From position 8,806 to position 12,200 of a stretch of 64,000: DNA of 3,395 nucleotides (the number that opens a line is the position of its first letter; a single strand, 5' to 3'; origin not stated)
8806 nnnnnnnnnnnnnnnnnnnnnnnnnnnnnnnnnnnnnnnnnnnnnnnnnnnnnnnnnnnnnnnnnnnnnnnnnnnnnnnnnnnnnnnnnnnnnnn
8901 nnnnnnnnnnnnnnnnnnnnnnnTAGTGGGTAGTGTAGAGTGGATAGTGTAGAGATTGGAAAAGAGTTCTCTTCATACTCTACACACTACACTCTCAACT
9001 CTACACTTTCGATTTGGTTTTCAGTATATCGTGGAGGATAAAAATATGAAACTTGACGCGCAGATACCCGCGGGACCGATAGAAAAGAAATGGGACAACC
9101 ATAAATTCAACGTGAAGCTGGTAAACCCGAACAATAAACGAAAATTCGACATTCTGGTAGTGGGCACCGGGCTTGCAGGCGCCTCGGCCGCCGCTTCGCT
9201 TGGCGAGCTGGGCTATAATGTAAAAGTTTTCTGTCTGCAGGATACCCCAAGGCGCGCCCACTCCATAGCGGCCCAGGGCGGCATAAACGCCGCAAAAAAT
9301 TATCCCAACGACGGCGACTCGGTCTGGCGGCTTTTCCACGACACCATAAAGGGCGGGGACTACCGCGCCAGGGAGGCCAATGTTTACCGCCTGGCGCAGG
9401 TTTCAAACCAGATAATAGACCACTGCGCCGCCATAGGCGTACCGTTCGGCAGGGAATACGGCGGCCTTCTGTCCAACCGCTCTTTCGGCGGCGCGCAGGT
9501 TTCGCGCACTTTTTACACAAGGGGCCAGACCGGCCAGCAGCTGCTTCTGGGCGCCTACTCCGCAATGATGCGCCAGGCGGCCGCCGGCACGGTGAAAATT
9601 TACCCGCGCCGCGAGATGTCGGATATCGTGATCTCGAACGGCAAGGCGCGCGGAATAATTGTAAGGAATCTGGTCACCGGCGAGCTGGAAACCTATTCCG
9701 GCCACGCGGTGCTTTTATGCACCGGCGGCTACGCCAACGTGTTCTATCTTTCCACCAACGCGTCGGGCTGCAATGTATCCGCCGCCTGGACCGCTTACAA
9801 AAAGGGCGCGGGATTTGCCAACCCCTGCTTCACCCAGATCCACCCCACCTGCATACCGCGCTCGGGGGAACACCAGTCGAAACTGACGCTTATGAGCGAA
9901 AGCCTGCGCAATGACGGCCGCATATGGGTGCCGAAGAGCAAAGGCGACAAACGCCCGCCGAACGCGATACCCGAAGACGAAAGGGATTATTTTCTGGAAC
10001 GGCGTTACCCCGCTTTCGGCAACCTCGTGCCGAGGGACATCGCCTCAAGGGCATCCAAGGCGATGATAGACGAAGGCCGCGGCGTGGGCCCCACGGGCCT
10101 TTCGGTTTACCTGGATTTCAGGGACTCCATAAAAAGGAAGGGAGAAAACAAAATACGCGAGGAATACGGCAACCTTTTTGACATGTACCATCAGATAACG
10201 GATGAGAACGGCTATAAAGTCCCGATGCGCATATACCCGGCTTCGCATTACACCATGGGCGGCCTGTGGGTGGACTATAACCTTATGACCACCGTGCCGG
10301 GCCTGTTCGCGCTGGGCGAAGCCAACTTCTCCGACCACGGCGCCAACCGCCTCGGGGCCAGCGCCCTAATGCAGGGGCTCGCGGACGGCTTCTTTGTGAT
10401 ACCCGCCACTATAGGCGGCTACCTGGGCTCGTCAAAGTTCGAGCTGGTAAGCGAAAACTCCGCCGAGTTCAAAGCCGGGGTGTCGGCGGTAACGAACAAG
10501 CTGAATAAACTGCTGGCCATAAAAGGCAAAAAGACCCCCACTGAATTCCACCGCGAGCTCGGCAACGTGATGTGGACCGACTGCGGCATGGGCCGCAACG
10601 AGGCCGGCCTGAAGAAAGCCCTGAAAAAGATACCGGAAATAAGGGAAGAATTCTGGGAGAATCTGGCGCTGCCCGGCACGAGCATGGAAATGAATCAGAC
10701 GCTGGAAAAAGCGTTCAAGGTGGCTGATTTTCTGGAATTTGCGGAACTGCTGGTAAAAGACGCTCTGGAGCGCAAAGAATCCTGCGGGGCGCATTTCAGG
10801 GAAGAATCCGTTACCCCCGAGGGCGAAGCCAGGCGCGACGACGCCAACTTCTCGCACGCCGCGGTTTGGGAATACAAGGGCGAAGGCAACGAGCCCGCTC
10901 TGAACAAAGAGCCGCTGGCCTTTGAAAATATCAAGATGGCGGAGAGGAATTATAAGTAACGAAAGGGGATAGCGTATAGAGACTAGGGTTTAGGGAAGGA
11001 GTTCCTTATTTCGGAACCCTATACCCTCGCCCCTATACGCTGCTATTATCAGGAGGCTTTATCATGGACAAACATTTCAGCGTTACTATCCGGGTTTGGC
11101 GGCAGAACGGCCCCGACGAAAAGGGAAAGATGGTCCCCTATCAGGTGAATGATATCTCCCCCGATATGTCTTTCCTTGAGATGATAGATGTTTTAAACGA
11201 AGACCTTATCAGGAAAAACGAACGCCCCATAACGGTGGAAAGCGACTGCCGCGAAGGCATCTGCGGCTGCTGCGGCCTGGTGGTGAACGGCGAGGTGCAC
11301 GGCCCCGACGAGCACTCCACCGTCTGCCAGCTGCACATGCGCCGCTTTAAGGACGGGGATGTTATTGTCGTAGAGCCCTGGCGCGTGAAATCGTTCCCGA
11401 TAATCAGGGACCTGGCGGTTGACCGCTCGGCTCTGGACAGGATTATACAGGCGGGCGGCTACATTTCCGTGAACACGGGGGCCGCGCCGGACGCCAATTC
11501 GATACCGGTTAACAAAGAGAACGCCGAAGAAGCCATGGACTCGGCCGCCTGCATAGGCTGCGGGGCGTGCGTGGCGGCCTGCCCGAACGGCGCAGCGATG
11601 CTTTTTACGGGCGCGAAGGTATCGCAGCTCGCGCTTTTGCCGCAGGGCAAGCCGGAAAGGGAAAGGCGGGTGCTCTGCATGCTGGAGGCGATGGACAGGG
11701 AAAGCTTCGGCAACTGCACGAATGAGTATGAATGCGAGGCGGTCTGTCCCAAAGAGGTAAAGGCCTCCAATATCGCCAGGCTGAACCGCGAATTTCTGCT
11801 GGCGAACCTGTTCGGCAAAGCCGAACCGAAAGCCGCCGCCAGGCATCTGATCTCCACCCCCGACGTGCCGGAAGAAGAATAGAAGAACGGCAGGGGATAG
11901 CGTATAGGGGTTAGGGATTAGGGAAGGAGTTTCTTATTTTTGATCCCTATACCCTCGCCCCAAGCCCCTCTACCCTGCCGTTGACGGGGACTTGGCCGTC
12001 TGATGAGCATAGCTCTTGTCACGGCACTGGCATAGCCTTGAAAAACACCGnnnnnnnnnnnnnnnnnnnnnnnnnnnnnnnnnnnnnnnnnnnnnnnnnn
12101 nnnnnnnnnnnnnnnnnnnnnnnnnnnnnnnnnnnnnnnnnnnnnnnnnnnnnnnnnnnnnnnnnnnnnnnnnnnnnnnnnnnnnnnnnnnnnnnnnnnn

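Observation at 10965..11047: Family-A palindromic repeats (core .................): 8 copies in 64 kb, including inside the sdhA-sdhB and sucC-sucD intercistronic gaps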

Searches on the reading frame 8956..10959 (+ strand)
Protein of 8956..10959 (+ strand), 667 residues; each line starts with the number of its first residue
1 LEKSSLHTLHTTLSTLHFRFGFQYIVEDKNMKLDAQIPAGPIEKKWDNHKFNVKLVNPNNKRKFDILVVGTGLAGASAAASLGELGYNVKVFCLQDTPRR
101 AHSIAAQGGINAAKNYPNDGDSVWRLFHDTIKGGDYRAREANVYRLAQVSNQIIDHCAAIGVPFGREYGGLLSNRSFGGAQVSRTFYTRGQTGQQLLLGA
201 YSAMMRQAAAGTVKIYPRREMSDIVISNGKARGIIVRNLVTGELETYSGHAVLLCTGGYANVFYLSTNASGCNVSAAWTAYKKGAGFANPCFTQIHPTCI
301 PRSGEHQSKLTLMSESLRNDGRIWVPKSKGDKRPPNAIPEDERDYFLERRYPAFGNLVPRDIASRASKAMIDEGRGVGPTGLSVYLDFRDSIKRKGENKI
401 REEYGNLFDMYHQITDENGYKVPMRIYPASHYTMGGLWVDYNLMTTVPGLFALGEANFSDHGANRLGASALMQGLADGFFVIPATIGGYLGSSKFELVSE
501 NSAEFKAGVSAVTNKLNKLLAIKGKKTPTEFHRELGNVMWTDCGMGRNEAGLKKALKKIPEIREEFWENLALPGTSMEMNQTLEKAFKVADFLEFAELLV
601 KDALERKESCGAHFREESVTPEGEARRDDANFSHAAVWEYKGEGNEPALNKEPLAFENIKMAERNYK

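Call 8: search_protein_families(library=pfam, proteins=[window:8956-10959:+])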
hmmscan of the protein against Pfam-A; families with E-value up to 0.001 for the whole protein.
window:8956-10959:+ (667 aa): 4 families
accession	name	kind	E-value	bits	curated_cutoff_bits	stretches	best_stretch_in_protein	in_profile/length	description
PF00890.30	FAD_binding_2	-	1.5e-55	189.5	20.4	1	65-471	1-414/414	FAD binding domain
PF02910.25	Succ_DH_flav_C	-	3.7e-38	130.8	20.8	1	532-666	1-130/130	Fumarate reductase flavoprotein C-term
PF01266.30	DAO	-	3.6e-10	40.4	27.9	1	65-354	1-297/353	FAD dependent oxidoreductase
PF07992.20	Pyr_redox_2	-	3.4e-06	27.1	26.1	0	64-265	1-116/291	Pyridine nucleotide-disulphide oxidoreductase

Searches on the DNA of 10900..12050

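Call 51: search_rna_families(source=window, start=10900, end=12050, threshold=evalue, max_evalue=5)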
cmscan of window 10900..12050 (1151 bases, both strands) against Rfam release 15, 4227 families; matches with E-value up to 5: 9.
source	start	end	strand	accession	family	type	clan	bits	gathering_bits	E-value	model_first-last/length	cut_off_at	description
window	11886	11982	+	RF03458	mir-766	Gene; miRNA;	-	20.6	110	0.11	1-108/108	no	mir-766 microRNA precursor family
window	11884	11984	+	RF00690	MIR408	Gene; miRNA;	-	19.3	64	0.086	1-126/126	no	MIR408 microRNA precursor family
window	11884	11971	+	RF03792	MIR6462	Gene; miRNA;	-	19.1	96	2.1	1-119/119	no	MIR6462 microRNA precursor family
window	10975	11037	-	RF00988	mir-657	Gene; miRNA;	-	18.1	69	2.1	1-86/86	no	mir-657 microRNA precursor family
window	11905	11963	+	RF00870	mir-423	Gene; miRNA;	-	17.6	71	2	1-81/81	no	mir-423 microRNA precursor family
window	11889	11979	-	RF04059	MIR5020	Gene; miRNA;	-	17.3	73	2.8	1-109/109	no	MIR5020 microRNA precursor family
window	11881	11975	+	RF01911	MIR2118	Gene; miRNA;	-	15.5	85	5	1-170/170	no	MIR2118 microRNA precursor family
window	11584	11730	-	RF02342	ar7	Gene; sRNA;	-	14.9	60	2.9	1-145/145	no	Alphaproteobacterial sRNA ar7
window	11258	11342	+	RF01390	isrG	Gene; sRNA;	-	10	100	4.6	1-279/279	no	isrG Hfq binding RNA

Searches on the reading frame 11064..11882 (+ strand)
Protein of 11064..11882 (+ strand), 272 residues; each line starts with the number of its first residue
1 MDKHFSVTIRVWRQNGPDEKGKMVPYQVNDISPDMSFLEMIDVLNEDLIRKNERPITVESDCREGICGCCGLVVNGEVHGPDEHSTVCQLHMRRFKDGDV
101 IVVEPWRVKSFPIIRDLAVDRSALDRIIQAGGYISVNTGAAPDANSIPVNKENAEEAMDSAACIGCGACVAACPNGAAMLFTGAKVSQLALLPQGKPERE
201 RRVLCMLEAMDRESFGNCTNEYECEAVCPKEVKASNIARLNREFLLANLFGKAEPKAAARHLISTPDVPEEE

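Call 8: search_protein_families(library=pfam, proteins=[window:11064-11882:+])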
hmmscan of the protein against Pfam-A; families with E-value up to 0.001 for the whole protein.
window:11064-11882:+ (272 aa): 12 families
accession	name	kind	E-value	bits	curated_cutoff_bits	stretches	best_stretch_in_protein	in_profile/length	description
PF13085.11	Fer2_3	-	1.6e-19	70.4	27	1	8-124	1-105/107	2Fe-2S iron-sulfur cluster binding domain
PF12838.12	Fer4_7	-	1.6e-08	35.3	27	1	163-231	2-51/52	4Fe-4S dicluster domain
PF13237.11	Fer4_10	-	1.6e-06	28.4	25.5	2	149-174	28-53/53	4Fe-4S dicluster domain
PF13183.11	Fer4_8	-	2.9e-06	28.2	27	1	161-232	3-68/68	4Fe-4S dicluster domain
PF00037.32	Fer4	-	4.1e-06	26.8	21.1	1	159-177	4-22/24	4Fe-4S binding domain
PF13187.11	Fer4_9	-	1.6e-05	25.3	27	1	153-177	30-51/52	4Fe-4S dicluster domain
PF12837.12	Fer4_6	-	1.6e-05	25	25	1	158-177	4-23/24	4Fe-4S binding domain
PF12797.12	Fer4_2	-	4.9e-05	23.5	24.5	1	158-174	5-21/22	4Fe-4S binding domain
PF13534.11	Fer4_17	-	0.00024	22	22.2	0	162-232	1-60/61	4Fe-4S dicluster domain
PF25160.1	LdpA_Fe-S-bd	-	0.00027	21.1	27.6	0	156-176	21-41/49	LdpA Fe-S cluster-binding domain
PF12800.12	Fer4_4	-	0.00059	20.4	24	1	162-176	3-17/17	4Fe-4S binding domain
PF14697.11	Fer4_21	-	0.00071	20.1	35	1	158-177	3-22/59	4Fe-4S dicluster domain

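Call 10: find_encoding_contigs(protein=window:11064-11882:+, flank=3000, max_places=6)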
Protein window:11064-11882:+ (272 aa): 5 contigs read that carry it; 4 places shown.
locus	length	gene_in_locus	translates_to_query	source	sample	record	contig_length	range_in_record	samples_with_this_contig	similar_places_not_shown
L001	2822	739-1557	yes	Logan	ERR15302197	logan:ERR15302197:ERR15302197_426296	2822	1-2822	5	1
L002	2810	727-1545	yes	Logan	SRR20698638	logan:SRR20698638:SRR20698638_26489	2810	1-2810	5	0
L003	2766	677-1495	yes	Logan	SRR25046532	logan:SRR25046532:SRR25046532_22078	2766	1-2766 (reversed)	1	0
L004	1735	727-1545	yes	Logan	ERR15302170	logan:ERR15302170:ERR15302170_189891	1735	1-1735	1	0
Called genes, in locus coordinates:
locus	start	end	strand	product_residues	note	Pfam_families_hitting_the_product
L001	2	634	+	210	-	?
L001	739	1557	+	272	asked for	PF13085:Fer2_3, PF13237:Fer4_10 (faint), PF13187:Fer4_9 (weak), PF00037:Fer4 (weak), PF12837:Fer4_6 (weak), PF12838:Fer4_7, PF13183:Fer4_8 (weak)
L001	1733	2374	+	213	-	PF09339:HTH_IclR (weak), PF12802:MarR_2 (faint), PF01909:NTP_transf_2, PF18765:Polbeta (weak)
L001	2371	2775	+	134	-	-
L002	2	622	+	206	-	?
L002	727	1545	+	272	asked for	PF13085:Fer2_3, PF13237:Fer4_10 (faint), PF13187:Fer4_9 (weak), PF00037:Fer4 (weak), PF12837:Fer4_6 (weak), PF12838:Fer4_7, PF13183:Fer4_8 (weak)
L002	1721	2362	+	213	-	PF09339:HTH_IclR (weak), PF12802:MarR_2 (faint), PF01909:NTP_transf_2, PF18765:Polbeta (weak)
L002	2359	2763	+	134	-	-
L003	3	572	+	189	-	?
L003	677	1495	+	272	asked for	PF13085:Fer2_3, PF13237:Fer4_10 (faint), PF13187:Fer4_9 (weak), PF00037:Fer4 (weak), PF12837:Fer4_6 (weak), PF12838:Fer4_7, PF13183:Fer4_8 (weak)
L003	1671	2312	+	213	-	PF09339:HTH_IclR (weak), PF12802:MarR_2 (faint), PF01909:NTP_transf_2, PF18765:Polbeta (weak)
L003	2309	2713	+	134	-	-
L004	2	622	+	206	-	?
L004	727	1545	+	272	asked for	PF13085:Fer2_3, PF13237:Fer4_10 (faint), PF13187:Fer4_9 (weak), PF00037:Fer4 (weak), PF12837:Fer4_6 (weak), PF12838:Fer4_7, PF13183:Fer4_8 (weak)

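Call 72: find_homologous_proteins(query=window:11064-11882:+, max_evalue=1e-80)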
Query window:11064-11882:+ (272 aa): 7980 proteins with E <= 1e-80 among 8000 candidates; the best 120 are listed.
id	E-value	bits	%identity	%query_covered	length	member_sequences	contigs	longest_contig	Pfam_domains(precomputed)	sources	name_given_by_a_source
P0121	2.0e-169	580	91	99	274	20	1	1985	PF00037.33,PF12838.13,PF13237.12,PF13183.12,PF13187.12,PF13085.12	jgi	-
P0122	1.7e-158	544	85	99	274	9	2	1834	PF00037.33,PF12838.13,PF13534.12,PF13237.12,PF13183.12,PF13187.12,PF13085.12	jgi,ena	-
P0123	1.3e-155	535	84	99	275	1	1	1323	PF00037.33,PF12838.13,PF13237.12,PF13183.12,PF13187.12,PF13085.12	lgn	-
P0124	1.0e-154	532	83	99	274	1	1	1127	PF00037.33,PF12838.13,PF13534.12,PF13237.12,PF13183.12,PF13187.12,PF13085.12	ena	-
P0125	5.1e-154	530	83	99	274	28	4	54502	PF00037.33,PF12838.13,PF13534.12,PF13237.12,PF13183.12,PF13187.12,PF13085.12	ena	-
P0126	5.5e-153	526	82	99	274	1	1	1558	PF00037.33,PF12838.13,PF13237.12,PF13183.12,PF13187.12,PF13085.12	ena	-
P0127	1.6e-152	525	80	99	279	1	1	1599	PF12838.13,PF13237.12,PF13085.12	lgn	-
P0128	2.1e-152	524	82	99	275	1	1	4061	PF00037.33,PF13746.12,PF12838.13,PF13237.12,PF13183.12,PF13187.12,PF13085.12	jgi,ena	-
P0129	3.2e-152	524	81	99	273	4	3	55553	PF12838.13,PF13237.12,PF13187.12,PF13085.12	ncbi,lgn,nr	ncbi:MAG: succinate dehydrogenase/fumarate reductase iron-sulfur subunit [Elusimicrobia bacterium]|n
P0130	6.1e-152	523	81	99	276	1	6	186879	PF00037.33,PF13746.12,PF12838.13,PF13237.12,PF13183.12,PF13187.12,PF13085.12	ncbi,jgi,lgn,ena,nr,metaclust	ncbi:MAG: hypothetical protein A2218_00135 [Elusimicrobia bacterium RIFOXYA2_FULL_53_38]|nr:MAG: hyp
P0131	1.3e-150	518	82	99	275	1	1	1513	PF00037.33,PF13746.12,PF12838.13,PF13237.12,PF13183.12,PF13187.12,PF13085.12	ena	-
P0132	2.5e-150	517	80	99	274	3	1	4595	PF12838.13,PF13534.12,PF13237.12,PF13183.12,PF13187.12,PF13085.12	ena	-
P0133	4.1e-149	513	78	99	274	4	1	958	PF00037.33,PF12838.13,PF13237.12,PF13183.12,PF13187.12,PF13085.12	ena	-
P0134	9.3e-149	512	88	92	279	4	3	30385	PF00037.33,PF12838.13,PF13237.12,PF13183.12,PF13187.12,PF13085.12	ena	-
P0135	4.1e-148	510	81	99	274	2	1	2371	PF12838.13,PF13085.12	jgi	-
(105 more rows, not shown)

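Call 74: find_encoding_contigs(protein=P0121, flank=4000, max_places=1)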
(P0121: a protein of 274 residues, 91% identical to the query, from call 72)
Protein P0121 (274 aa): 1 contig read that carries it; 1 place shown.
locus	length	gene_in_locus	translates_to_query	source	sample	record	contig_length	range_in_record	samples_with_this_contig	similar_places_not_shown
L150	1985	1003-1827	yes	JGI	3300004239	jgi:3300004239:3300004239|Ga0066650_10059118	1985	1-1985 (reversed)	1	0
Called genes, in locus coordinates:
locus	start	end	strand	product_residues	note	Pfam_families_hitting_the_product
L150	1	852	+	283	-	?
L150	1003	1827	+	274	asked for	PF13085:Fer2_3, PF13237:Fer4_10 (faint), PF13187:Fer4_9 (faint), PF00037:Fer4 (weak), PF13183:Fer4_8 (weak), PF12838:Fer4_7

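Call 75: find_encoding_contigs(protein=P0134, flank=5000, max_places=1)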
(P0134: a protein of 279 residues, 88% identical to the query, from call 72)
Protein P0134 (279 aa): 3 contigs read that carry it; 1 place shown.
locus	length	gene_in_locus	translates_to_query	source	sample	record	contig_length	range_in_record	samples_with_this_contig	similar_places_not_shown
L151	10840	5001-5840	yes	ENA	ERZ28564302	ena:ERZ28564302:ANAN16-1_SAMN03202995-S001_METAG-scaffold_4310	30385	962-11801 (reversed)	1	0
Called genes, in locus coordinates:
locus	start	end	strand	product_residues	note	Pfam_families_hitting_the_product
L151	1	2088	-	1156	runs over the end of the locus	PF18975:DUF5711 (faint), PF08450:SGL (faint), PF25021:TEN_NHL (faint), PF01436:NHL (weak), PF06739:SBBP (faint), PF01436:NHL, PF17170:DUF5128 (weak), PF14559:TPR_19 (weak), +7 more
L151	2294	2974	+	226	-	PF01127:Sdh_cyt (faint)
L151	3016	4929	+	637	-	PF00890:FAD_binding_2, PF01266:DAO, PF07992:Pyr_redox_2 (faint), PF02910:Succ_DH_flav_C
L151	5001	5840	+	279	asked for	PF13085:Fer2_3, PF13187:Fer4_9 (faint), PF00037:Fer4 (weak), PF13237:Fer4_10 (weak), PF12838:Fer4_7 (weak), PF13183:Fer4_8 (weak)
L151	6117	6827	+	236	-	PF18780:HNH_repeat, PF01844:HNH, PF14279:HNH_5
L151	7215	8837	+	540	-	-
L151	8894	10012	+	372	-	PF00149:Metallophos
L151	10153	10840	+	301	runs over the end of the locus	-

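Call 76: find_encoding_contigs(protein=P0125, flank=5000, max_places=1)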
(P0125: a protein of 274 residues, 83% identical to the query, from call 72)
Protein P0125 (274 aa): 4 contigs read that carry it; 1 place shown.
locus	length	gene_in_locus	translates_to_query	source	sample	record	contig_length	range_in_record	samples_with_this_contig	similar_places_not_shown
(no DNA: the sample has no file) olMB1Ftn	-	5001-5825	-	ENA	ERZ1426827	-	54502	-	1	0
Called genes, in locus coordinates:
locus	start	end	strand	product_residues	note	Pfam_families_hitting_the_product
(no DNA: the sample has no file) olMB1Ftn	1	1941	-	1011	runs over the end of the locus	?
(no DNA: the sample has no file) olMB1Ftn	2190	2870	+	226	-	PF01127:Sdh_cyt (faint)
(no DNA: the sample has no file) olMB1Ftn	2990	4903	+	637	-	PF00890:FAD_binding_2, PF01266:DAO (weak), PF07992:Pyr_redox_2 (faint), PF02910:Succ_DH_flav_C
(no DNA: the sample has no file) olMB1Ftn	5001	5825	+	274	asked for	PF13085:Fer2_3, PF13237:Fer4_10 (faint), PF13187:Fer4_9 (weak), PF13534:Fer4_17 (faint), PF00037:Fer4 (weak), PF13183:Fer4_8, PF12838:Fer4_7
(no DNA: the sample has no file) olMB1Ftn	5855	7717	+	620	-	PF05681:Fumerase, PF05683:Fumerase_C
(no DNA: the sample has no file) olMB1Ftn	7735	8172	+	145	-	PF07963:N_methyl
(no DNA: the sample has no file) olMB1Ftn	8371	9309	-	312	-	PF00892:EamA, PF03151:TPT (weak), PF00892:EamA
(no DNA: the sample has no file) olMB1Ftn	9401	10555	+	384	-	PF00149:Metallophos, PF12850:Metallophos_2 (weak)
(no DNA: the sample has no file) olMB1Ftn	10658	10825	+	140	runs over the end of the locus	PF23892:Ig_CycH (weak)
